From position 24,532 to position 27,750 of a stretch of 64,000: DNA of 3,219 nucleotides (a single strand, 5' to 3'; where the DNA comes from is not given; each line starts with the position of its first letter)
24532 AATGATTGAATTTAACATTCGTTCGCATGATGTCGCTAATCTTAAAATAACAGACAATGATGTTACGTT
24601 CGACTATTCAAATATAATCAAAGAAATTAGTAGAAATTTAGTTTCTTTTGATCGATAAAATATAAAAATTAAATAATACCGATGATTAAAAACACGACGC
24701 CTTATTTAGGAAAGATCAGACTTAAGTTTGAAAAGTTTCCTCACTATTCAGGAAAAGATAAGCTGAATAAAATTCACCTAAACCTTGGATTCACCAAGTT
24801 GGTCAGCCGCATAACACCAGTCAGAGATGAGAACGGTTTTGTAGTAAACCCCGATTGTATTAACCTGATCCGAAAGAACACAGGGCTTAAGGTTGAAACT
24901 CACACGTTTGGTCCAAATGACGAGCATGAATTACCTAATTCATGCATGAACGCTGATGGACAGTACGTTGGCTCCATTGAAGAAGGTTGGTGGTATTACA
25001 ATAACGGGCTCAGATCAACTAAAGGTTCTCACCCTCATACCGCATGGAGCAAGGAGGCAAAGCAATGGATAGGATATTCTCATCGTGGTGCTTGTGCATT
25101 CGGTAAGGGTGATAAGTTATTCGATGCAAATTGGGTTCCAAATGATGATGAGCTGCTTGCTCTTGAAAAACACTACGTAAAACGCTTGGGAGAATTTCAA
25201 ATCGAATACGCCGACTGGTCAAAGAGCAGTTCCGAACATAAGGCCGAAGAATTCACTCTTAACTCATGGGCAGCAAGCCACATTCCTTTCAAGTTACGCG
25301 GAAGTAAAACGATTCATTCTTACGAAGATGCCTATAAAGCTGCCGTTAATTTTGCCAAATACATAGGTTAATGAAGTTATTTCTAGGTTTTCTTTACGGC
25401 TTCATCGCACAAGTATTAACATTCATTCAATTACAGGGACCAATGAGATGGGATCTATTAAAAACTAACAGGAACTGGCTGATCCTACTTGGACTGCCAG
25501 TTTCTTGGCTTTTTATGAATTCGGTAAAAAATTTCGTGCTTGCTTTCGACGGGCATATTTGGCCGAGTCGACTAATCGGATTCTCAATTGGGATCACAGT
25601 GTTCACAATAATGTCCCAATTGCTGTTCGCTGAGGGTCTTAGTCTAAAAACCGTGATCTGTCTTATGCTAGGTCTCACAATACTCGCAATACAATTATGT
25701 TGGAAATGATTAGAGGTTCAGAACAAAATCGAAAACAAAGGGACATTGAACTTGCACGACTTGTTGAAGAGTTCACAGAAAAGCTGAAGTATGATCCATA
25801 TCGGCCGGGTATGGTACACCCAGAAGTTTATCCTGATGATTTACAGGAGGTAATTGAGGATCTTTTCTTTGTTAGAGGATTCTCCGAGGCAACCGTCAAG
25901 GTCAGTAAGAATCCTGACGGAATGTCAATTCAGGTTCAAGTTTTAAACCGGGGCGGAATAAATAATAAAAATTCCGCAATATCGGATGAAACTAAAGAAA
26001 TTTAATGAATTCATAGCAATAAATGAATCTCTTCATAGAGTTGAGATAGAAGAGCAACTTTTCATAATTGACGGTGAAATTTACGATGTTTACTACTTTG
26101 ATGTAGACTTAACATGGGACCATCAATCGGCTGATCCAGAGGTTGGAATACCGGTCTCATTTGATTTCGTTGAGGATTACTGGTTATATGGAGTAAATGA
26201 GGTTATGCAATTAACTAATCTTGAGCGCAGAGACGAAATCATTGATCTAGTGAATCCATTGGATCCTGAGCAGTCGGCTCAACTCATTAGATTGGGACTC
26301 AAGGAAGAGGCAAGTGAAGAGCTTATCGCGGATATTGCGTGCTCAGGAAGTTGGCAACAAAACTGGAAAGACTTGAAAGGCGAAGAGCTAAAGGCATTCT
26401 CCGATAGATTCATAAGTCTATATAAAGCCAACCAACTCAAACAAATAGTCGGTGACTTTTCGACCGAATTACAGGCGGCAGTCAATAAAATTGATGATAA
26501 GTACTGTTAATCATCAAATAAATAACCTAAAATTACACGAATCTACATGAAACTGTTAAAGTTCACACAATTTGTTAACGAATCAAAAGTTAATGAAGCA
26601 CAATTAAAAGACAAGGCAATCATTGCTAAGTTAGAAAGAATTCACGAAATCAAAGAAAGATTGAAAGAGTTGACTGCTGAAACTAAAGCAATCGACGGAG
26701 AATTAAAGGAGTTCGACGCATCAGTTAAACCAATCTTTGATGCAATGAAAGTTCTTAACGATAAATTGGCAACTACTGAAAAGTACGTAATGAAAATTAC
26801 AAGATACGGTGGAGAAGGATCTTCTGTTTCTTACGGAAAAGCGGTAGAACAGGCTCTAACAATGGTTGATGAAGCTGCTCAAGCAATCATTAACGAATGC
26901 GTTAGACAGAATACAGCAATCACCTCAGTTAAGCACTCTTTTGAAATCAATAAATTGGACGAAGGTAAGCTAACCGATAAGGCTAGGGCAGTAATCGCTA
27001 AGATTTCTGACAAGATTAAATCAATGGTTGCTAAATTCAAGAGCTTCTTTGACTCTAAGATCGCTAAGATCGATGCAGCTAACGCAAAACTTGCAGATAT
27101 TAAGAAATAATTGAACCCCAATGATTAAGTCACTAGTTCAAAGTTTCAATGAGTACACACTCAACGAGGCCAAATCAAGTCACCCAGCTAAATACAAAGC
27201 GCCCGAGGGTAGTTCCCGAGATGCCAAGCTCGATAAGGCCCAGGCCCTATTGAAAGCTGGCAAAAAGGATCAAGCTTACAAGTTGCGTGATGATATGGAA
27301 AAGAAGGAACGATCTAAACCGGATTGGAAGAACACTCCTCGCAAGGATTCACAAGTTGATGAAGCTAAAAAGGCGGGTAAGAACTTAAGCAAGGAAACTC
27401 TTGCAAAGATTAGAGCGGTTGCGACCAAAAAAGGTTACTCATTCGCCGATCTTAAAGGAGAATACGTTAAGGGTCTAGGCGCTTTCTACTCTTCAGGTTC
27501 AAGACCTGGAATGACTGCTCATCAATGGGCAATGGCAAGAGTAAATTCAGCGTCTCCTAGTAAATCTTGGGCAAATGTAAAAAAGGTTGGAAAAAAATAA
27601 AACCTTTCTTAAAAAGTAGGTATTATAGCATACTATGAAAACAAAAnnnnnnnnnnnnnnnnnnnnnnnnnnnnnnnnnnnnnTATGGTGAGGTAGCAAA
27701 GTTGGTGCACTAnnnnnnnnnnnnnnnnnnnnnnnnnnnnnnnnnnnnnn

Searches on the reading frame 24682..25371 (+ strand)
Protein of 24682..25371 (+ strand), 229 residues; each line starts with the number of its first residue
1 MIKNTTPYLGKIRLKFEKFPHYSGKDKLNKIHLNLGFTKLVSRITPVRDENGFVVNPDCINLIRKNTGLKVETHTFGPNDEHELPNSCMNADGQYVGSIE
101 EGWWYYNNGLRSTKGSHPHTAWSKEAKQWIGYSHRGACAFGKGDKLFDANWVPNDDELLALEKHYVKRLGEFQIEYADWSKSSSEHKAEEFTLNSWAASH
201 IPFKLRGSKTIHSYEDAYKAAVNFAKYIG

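Call 35: search_protein_families(library=pfam, proteins=[window:24682-25371:+], max_evalue=0.001)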
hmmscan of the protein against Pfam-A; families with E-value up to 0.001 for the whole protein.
window:24682-25371:+ (229 aa): 1 family
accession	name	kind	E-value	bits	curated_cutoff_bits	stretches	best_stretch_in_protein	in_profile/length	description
PF25188.1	Tad6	-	1e-20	74.7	27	1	80-228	24-144/145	Type I Thoeris inhibitor Tad6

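Call 69: search_protein_families(library=phrogs, proteins=[window:24682-25371:+], max_evalue=0.0001)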
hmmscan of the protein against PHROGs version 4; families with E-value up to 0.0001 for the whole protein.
window:24682-25371:+ (229 aa): 0 families

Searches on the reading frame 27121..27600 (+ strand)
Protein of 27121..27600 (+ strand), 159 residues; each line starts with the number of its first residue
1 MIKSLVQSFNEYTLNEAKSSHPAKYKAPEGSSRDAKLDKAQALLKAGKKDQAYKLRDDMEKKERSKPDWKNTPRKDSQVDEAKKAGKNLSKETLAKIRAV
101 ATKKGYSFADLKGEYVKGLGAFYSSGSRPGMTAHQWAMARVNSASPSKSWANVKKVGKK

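Call 35: search_protein_families(library=pfam, proteins=[window:27121-27600:+], max_evalue=0.001)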
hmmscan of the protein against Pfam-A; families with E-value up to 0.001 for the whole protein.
window:27121-27600:+ (159 aa): 1 family
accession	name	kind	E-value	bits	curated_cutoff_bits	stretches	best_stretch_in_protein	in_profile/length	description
PF19141.5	DUF5824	-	1.6e-08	35.2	25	1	54-143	30-106/127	Family of unknown function (DUF5824)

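Call 69: search_protein_families(library=phrogs, proteins=[window:27121-27600:+], max_evalue=0.0001)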
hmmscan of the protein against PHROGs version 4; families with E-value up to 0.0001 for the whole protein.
window:27121-27600:+ (159 aa): 0 families
